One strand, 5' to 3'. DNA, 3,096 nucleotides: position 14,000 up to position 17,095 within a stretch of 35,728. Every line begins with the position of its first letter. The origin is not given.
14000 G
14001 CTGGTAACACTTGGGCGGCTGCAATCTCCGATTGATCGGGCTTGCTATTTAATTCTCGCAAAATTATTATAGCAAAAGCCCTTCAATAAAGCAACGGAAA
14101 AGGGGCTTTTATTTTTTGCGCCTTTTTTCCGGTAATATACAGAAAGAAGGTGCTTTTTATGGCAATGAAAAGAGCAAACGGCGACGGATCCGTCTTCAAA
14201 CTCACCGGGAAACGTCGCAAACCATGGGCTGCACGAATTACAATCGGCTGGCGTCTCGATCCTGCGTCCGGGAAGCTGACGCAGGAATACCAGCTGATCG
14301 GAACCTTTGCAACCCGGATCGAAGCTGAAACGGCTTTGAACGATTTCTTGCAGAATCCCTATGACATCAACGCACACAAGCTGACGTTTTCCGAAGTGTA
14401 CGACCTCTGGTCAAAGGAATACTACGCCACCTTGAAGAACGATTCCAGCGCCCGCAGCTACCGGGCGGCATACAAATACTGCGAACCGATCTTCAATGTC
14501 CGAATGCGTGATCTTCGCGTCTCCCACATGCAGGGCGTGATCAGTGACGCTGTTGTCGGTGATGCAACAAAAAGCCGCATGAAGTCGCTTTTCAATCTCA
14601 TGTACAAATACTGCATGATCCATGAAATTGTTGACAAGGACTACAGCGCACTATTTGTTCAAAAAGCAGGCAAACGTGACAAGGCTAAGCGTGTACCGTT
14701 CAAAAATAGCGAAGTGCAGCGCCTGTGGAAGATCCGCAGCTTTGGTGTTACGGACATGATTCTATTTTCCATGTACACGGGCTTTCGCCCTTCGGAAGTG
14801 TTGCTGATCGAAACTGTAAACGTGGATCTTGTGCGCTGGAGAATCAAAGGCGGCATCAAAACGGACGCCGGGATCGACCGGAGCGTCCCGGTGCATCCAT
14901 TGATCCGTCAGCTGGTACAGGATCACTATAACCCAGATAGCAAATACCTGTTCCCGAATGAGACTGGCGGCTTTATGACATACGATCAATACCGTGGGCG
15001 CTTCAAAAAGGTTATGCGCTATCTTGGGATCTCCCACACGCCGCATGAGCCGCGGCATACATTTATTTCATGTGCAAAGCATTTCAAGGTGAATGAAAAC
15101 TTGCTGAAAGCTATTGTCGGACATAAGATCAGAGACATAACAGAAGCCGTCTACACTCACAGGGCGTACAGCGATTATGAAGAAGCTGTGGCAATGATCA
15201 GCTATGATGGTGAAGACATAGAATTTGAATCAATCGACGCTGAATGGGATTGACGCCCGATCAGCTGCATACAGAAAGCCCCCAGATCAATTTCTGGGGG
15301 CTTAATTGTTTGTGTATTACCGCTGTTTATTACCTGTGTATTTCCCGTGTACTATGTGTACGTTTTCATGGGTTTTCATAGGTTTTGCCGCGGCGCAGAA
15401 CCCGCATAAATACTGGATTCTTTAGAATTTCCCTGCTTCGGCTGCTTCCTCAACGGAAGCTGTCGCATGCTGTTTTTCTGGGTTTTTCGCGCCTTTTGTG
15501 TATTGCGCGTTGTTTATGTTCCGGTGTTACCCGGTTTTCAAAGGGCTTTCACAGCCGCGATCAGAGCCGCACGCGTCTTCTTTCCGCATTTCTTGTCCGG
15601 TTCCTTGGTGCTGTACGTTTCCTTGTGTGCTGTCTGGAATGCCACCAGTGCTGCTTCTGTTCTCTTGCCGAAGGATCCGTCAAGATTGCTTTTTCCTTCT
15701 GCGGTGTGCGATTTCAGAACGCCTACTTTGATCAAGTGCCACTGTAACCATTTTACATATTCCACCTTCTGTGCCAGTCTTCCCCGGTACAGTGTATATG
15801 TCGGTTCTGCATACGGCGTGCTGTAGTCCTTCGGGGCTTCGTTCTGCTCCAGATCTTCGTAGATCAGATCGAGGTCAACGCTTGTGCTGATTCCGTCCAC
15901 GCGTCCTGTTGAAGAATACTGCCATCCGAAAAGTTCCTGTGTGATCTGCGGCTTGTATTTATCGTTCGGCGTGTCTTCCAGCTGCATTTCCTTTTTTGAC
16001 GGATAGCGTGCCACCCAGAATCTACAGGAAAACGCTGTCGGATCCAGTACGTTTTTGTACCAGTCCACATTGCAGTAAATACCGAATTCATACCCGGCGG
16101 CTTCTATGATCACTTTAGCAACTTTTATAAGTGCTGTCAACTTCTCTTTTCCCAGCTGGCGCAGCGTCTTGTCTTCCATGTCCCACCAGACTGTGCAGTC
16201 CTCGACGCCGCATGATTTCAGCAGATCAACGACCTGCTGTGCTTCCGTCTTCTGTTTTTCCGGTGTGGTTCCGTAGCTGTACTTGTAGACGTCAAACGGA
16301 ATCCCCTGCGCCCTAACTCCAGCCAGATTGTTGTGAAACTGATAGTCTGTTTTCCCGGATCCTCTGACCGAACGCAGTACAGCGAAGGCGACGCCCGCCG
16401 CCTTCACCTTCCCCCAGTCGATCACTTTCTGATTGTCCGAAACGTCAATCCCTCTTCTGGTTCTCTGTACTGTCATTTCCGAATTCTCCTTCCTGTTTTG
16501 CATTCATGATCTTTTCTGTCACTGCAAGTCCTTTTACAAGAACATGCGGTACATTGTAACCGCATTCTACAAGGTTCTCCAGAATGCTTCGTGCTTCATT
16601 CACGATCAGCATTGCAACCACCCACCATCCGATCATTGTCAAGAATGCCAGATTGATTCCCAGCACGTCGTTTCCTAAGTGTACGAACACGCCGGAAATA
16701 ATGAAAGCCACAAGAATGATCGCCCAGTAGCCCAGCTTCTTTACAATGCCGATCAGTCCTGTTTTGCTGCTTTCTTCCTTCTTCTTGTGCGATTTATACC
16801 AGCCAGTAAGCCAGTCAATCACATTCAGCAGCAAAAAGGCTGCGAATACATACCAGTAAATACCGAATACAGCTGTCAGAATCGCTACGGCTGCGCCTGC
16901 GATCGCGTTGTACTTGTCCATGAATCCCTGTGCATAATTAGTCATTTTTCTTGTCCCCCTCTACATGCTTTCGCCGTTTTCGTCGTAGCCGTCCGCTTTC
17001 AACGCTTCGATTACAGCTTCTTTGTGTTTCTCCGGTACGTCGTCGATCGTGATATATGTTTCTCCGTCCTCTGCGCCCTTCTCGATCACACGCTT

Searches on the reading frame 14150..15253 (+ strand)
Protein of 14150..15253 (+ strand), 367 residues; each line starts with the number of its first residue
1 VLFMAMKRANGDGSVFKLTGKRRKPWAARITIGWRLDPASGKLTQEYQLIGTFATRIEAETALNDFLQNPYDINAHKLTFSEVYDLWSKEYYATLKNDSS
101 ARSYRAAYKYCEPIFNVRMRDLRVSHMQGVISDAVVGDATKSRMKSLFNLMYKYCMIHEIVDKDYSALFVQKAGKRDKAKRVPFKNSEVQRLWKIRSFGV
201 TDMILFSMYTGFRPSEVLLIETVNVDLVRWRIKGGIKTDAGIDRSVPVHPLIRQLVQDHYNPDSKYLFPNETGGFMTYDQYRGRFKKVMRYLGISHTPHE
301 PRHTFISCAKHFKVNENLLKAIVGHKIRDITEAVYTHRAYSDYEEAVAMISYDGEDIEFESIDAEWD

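Call 26: search_protein_families(library=pfam, proteins=[window:14150-15253:+], max_evalue=0.01)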
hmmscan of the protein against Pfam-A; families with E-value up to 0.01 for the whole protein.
window:14150-15253:+ (367 aa): 2 families
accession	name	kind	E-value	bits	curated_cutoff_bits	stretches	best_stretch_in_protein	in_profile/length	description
PF00589.27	Phage_integrase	-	1.8e-12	47.8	27.1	1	203-340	27-170/172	Phage integrase family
PF14659.12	Phage_int_SAM_3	-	1.8e-06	28.5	22.6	1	79-132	1-55/58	Phage integrase, N-terminal SAM-like domain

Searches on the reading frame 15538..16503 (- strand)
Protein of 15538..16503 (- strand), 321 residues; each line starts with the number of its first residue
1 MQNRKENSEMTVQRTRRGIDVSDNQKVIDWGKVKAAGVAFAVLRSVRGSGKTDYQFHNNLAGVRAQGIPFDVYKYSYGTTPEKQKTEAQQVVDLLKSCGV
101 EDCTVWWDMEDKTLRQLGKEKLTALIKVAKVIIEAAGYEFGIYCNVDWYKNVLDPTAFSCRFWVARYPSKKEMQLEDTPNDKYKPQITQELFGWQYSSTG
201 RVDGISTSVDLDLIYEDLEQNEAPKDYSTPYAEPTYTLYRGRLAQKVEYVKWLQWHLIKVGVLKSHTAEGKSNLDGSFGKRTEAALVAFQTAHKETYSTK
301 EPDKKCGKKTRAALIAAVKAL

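Call 26: search_protein_families(library=pfam, proteins=[window:15538-16503:-], max_evalue=0.01)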
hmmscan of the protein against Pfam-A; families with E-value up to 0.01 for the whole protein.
window:15538-16503:- (321 aa): 2 families
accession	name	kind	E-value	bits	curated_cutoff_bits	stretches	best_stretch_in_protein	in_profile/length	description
PF01183.26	Glyco_hydro_25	-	1.8e-26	94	27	1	19-205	1-180/180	Glycosyl hydrolases family 25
PF01471.23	PG_binding_1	-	4.8e-07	30.3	23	1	249-294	4-42/57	Putative peptidoglycan binding domain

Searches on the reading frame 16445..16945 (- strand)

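Call 26: search_protein_families(library=pfam, proteins=[window:16445-16945:-], max_evalue=0.01)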
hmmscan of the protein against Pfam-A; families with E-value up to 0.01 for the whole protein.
window:16445-16945:- (166 aa): 1 family
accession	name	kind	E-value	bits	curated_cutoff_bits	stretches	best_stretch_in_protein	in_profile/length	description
PF05105.17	Phage_holin_4_1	-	7.5e-30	103.8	22.2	1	22-143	2-114/116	Bacteriophage holin family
